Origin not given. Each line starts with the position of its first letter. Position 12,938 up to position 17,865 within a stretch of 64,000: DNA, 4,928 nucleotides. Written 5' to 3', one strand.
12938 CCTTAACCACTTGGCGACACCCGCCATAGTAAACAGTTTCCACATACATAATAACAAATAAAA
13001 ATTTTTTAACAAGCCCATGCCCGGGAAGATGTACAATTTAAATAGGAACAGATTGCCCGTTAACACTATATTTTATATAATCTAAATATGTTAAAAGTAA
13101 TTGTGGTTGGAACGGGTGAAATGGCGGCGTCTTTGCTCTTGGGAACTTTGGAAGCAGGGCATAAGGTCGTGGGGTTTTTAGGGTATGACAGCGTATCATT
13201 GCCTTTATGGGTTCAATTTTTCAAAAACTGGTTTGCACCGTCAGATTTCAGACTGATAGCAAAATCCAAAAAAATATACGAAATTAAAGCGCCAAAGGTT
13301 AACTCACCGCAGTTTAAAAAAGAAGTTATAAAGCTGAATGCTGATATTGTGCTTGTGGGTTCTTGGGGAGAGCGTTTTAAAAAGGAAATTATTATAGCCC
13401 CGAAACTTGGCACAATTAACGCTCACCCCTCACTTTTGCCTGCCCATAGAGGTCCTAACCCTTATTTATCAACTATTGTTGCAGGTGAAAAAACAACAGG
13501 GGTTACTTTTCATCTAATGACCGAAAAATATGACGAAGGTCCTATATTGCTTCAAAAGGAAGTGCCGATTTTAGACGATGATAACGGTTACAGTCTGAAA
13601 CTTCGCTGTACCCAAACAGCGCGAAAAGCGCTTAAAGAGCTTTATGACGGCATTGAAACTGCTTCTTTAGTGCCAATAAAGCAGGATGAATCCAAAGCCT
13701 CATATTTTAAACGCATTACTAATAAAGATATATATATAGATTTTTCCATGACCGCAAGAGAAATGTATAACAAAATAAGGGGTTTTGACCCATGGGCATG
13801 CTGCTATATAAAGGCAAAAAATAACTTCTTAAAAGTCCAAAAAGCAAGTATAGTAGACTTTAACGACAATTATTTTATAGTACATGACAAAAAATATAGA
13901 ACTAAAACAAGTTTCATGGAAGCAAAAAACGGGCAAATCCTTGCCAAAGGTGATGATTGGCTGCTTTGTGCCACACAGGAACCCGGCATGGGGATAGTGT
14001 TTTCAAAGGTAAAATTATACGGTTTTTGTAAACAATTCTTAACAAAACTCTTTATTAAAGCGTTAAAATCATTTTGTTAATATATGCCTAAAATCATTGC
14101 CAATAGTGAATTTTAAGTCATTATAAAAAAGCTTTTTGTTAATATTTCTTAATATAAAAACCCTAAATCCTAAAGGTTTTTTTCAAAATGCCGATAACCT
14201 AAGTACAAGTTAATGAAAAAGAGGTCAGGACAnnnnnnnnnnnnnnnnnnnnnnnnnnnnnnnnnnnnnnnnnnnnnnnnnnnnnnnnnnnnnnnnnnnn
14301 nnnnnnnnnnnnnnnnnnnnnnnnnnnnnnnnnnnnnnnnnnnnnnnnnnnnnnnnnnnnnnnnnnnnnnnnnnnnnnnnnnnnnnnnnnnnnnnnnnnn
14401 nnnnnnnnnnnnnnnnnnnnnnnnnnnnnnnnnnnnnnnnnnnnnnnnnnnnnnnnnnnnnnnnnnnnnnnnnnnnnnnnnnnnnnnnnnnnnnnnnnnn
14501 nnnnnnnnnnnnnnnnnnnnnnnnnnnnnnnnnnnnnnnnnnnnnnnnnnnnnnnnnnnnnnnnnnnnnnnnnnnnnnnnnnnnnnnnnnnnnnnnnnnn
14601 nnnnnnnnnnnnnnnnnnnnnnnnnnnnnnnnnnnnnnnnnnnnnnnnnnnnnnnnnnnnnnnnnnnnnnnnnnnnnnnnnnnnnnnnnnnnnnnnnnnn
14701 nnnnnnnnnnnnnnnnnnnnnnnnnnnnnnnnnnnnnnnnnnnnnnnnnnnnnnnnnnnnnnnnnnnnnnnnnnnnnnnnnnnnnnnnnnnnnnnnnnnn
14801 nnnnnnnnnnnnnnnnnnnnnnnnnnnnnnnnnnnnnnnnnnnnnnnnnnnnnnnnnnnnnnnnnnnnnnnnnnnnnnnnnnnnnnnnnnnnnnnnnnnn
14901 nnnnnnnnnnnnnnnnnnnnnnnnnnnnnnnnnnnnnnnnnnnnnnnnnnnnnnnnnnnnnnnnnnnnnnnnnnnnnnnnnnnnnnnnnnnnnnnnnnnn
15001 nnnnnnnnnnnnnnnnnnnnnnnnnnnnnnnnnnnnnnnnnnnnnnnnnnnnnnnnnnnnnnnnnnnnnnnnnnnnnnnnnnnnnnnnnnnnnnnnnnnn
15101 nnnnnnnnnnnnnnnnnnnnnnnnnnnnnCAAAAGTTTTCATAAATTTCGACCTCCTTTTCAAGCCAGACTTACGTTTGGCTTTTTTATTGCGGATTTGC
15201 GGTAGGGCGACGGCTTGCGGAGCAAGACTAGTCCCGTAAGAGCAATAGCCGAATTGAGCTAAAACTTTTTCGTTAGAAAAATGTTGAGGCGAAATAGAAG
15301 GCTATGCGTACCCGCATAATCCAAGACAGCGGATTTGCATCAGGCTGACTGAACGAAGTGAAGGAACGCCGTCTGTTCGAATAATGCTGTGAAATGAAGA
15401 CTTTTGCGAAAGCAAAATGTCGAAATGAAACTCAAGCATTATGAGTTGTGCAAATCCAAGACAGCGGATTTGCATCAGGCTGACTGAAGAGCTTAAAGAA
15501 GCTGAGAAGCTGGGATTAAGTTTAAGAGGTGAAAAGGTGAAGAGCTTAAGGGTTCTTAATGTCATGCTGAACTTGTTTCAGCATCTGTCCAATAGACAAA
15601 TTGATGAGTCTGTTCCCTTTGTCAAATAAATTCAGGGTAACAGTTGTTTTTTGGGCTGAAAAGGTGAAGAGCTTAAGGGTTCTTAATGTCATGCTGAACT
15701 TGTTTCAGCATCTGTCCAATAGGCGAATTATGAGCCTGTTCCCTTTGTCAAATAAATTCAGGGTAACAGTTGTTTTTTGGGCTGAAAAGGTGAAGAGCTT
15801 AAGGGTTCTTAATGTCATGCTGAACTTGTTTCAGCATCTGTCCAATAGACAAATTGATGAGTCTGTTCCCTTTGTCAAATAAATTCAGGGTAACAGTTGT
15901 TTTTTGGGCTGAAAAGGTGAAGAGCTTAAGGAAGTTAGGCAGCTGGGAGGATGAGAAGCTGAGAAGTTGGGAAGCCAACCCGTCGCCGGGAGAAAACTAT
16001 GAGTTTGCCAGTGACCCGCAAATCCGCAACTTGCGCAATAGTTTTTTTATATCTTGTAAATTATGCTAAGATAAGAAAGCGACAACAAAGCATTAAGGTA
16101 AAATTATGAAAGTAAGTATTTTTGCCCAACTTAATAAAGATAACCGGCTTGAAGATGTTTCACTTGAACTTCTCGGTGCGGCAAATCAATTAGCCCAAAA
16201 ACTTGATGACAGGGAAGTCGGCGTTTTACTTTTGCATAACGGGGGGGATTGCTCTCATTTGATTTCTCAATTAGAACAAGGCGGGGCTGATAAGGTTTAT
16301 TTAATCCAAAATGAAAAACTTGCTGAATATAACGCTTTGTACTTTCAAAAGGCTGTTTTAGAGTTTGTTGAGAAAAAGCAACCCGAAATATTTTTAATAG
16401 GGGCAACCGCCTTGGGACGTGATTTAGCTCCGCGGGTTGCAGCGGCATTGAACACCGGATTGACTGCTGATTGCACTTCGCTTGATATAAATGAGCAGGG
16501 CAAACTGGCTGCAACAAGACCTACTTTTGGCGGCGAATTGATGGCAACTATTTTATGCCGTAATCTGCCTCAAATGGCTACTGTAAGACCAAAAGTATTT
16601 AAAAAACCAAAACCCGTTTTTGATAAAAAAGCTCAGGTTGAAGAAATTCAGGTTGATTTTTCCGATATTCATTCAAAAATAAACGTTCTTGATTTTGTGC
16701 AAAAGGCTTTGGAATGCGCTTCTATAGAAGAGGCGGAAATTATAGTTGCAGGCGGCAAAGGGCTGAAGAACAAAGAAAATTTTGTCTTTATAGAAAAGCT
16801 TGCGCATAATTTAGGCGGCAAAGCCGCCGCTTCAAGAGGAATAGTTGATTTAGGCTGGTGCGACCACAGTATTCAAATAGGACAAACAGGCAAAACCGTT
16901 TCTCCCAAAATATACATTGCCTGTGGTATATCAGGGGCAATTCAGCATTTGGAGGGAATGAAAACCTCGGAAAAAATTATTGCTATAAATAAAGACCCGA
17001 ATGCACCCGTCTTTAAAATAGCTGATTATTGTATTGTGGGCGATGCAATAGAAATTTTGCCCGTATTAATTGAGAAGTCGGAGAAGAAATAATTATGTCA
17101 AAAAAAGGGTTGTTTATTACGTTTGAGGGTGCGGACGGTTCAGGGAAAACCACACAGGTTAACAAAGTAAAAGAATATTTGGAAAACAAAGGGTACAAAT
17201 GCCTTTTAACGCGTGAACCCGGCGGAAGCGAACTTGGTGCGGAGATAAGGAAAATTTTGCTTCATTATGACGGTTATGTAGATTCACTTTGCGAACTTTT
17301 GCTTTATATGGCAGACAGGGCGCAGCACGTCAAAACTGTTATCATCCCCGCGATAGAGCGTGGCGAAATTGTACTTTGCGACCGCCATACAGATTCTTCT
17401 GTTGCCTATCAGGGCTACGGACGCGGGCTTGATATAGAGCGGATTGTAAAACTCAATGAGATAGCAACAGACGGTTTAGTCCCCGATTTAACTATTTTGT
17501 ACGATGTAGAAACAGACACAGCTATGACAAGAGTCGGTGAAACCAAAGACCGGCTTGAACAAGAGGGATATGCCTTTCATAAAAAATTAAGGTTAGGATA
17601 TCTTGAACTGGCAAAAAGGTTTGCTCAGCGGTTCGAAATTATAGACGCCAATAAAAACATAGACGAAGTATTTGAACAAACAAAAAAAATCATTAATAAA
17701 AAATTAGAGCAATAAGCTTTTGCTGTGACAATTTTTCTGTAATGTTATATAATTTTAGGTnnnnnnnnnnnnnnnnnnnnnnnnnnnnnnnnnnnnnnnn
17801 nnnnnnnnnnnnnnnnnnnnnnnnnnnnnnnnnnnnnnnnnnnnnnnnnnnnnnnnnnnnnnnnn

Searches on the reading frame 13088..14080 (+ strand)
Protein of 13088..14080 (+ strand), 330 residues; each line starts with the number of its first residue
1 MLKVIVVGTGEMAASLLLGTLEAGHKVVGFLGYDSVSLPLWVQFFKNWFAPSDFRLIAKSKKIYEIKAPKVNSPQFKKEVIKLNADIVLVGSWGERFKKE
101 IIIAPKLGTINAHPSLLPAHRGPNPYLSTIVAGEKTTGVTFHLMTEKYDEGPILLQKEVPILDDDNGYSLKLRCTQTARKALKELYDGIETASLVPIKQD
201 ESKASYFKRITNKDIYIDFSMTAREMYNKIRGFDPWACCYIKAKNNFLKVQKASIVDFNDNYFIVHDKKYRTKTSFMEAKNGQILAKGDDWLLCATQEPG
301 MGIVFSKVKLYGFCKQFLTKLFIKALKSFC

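Call 6: search_protein_families(library=pfam, proteins=[window:13088-14080:+], max_evalue=0.01)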
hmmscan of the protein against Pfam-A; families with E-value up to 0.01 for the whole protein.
window:13088-14080:+ (330 aa): 2 families
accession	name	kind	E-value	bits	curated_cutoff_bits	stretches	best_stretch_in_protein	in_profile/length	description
PF00551.24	Formyl_trans_N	-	2.1e-26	93.2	26.1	1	66-182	61-177/181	Formyl transferase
PF02911.23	Formyl_trans_C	-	4.3e-09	36.9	21.1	1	209-297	1-73/100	Formyl transferase, C-terminal domain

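Call 7: search_protein_families(library=ncbifam, proteins=[window:13088-14080:+], max_evalue=0.01)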
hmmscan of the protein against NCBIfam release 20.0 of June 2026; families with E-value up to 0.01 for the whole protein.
window:13088-14080:+ (330 aa): 7 families
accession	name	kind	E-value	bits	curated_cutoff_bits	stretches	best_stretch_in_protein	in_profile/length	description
TIGR00460.1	fmt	equivalog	4.1e-45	154.2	201.5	1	3-283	2-271/315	methionyl-tRNA formyltransferase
NF005998.1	PRK08125.1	equivalog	1.8e-33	115.9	777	1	59-259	50-251/649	bifunctional UDP-4-amino-4-deoxy-L-arabinose formyltransferase/UDP-glucuronic acid oxidase ArnA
NF005414.0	PRK06988.1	equivalog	2.3e-28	99.1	316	1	53-255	46-249/311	formyltransferase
TIGR00639.1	PurN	equivalog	2.6e-17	63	150.1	1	81-184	76-179/192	phosphoribosylglycinamide formyltransferase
NF005755.0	PRK07579.1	equivalog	2.8e-12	47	238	1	84-232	65-212/245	dTDP-4-amino-4,6-dideoxyglucose formyltransferase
TIGR00655.1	PurU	equivalog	5.4e-11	42.6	285.95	1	70-170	145-246/280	formyltetrahydrofolate deformylase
NF004684.0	PRK06027.1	subfamily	1.9e-10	40.9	223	1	80-161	161-242/286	formyltetrahydrofolate deformylase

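Call 79: search_solved_structures(query=window:13088-14077:+, max_evalue=0.00001)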
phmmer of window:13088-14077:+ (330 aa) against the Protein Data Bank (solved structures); distinct sequences matched with E-value up to 0.00001: 65 (the best 60 are shown).
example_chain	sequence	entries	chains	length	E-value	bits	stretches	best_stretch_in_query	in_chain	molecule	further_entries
4iqf_A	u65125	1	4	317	6.5e-30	107.8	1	1-250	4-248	Methionyl-tRNA formyltransferase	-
1fmt_A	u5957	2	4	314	4.1e-29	105.2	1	2-261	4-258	METHIONYL-TRNA FMET FORMYLTRANSFERASE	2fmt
5uai_A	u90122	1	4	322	2.4e-27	99.4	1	2-255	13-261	Methionyl-tRNA formyltransferase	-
3q0i_A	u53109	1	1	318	9.5e-27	97.4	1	2-255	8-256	Methionyl-tRNA formyltransferase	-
3r8x_A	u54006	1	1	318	1.2e-25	93.8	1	2-260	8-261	Methionyl-tRNA formyltransferase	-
3tqq_A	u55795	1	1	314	2e-24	89.8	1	2-261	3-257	Methionyl-tRNA formyltransferase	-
6pih_A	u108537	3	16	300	1.2e-21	80.7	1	66-245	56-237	Bifunctional polymyxin resistance protein ArnA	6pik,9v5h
1yrw_A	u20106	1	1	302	1.2e-21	80.7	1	66-245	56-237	protein ArnA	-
2bln_A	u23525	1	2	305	1.2e-21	80.6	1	66-245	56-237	PROTEIN YFBG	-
5j63_A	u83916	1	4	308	1.2e-21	80.6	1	66-245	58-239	Bifunctional polymyxin resistance protein ArnA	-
1z7e_A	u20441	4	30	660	6.6e-21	78.2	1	66-245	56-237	protein ArnA | Bifunctional polymyxin resistance protein ArnA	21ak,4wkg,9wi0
8gjh_A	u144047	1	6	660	5.9e-19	71.8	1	68-239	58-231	Bifunctional polymyxin resistance protein ArnA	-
4qpd_A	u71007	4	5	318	1.2e-15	61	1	94-246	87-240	10-formyltetrahydrofolate dehydrogenase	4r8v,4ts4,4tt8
4qpc_A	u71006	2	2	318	1.3e-14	57.5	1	94-246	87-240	10-formyltetrahydrofolate dehydrogenase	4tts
5vys_A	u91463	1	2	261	1.4e-14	57.4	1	72-186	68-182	Gdp-mannose 4,6-dehydratase / gdp-4-amino-4,6-dideoxy-d-mannose formyltransferase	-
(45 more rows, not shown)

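Call 103: search_solved_structures(query=window:13088-14077:+, max_evalue=1e-28, show_alignments=2)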
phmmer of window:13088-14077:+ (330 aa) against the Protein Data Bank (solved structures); distinct sequences matched with E-value up to 1e-28: 2.
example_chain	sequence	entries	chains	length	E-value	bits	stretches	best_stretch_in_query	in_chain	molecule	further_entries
4iqf_A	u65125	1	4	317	6.5e-30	107.8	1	1-250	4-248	Methionyl-tRNA formyltransferase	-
1fmt_A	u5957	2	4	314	4.1e-29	105.2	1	2-261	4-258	METHIONYL-TRNA FMET FORMYLTRANSFERASE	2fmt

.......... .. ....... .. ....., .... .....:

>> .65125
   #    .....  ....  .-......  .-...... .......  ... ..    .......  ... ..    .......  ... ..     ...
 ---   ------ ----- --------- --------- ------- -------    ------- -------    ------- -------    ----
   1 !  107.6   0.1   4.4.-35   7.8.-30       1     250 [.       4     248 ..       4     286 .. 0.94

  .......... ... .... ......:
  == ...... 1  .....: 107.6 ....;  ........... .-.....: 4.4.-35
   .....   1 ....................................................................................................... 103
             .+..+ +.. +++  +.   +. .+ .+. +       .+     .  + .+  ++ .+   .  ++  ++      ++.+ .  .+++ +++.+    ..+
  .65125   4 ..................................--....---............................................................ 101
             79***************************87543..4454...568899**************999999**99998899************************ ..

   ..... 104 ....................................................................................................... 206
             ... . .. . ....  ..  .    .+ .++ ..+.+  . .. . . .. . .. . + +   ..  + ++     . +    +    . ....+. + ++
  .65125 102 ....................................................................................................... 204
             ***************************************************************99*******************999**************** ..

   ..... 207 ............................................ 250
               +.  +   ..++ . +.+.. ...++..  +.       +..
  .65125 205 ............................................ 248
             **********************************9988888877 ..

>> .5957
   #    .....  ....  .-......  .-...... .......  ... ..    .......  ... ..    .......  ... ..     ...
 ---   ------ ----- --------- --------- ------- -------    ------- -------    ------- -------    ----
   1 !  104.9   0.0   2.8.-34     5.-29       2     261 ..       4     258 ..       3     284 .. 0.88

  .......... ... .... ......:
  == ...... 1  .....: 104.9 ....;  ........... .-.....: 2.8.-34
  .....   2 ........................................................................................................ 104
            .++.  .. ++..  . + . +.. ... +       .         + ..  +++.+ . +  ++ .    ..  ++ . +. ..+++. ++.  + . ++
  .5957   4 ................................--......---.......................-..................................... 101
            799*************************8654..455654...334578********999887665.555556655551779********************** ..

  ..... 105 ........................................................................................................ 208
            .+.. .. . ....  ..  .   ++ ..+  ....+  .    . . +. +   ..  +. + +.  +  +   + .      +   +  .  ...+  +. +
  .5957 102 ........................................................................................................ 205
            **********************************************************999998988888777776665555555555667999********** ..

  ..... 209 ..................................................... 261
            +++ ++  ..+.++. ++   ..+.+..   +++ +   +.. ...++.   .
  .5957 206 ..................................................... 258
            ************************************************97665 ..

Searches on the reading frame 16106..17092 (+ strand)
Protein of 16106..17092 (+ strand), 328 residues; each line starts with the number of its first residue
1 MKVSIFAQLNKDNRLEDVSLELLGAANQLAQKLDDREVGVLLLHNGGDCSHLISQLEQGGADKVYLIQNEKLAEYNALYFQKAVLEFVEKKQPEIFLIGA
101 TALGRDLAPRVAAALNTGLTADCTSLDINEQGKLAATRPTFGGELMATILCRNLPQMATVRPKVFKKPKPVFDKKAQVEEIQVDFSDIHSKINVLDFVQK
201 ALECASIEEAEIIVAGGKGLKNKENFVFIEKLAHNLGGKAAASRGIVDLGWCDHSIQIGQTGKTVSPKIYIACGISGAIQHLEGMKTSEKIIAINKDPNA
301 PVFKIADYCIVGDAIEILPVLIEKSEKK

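Call 6: search_protein_families(library=pfam, proteins=[window:16106-17092:+], max_evalue=0.01)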
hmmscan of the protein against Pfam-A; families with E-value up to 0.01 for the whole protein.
window:16106-17092:+ (328 aa): 2 families
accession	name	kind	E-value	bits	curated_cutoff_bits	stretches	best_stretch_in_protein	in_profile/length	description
PF01012.27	ETF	-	9.8e-46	156.3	26.7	1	5-184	3-179/181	Electron transfer flavoprotein domain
PF00766.25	ETF_alpha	-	4e-35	120.1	27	1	207-286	2-81/81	Electron transfer flavoprotein FAD-binding domain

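Call 7: search_protein_families(library=ncbifam, proteins=[window:16106-17092:+], max_evalue=0.01)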
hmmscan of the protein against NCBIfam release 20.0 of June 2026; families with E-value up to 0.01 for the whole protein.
window:16106-17092:+ (328 aa): 5 families
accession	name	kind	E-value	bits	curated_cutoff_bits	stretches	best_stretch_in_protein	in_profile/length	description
NF042970.1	AcrlCoAredClosAcrA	equivalog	2.5e-86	290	600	2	133-326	159-358/360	acryloyl-CoA reductase electron transfer subunit beta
NF038209.1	mft_etfA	equivalog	1.7e-42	145.8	240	1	82-323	62-300/303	mycofactocin-associated electron transfer flavoprotein alpha subunit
NF051845.1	EtFlavAlphaProt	equivalog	8.2e-39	133.7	600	1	13-327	102-401/406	electron transfer flavoprotein subunit alpha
NF008884.0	PRK11916.1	equivalog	1.2e-34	120.1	528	1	53-324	41-309/312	electron transfer flavoprotein subunit alpha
NF002889.0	PRK03363.1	equivalog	2.1e-31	109.4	549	1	57-322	45-308/313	electron transfer flavoprotein subunit alpha/FixB family protein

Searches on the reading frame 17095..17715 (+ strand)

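Call 6: search_protein_families(library=pfam, proteins=[window:17095-17715:+], max_evalue=0.01)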
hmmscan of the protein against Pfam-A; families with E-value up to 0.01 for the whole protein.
window:17095-17715:+ (206 aa): 6 families
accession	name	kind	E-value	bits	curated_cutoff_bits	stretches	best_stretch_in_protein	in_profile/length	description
PF02223.23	Thymidylate_kin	-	5.1e-52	176.7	27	1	10-195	1-184/185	Thymidylate kinase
PF00448.28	SRP54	-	0.00074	19.7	22.7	1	8-38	4-34/196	SRP54-type protein, GTPase domain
PF13521.12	AAA_28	-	0.0032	18.1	27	1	8-165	2-142/164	AAA domain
PF03029.23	ATP_bind_1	-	0.0049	17.1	27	0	12-36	3-27/240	Conserved hypothetical ATP binding protein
PF13207.12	AAA_17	-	0.0084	16.8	27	0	12-35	2-22/136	AAA domain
PF13401.12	AAA_22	-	0.0085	16.8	27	0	6-81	6-84/130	AAA domain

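Call 7: search_protein_families(library=ncbifam, proteins=[window:17095-17715:+], max_evalue=0.01)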
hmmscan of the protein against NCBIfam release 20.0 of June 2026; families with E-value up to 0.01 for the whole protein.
window:17095-17715:+ (206 aa): 4 families
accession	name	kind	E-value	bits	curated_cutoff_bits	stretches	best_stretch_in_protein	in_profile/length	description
TIGR00041.1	DTMP_kinase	equivalog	1.9e-56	190.9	83.25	1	4-194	3-194/196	dTMP kinase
NF005923.0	PRK07933.1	equivalog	4.3e-10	39.3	193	1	7-150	2-153/213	dTMP kinase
TIGR00064.1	ftsY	equivalog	0.00059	19.2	260.7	1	3-39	77-113/279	signal recognition particle-docking protein FtsY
TIGR01425.1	SRP54_euk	equivalog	0.0025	16.7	576.25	1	6-38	101-133/428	signal recognition particle protein SRP54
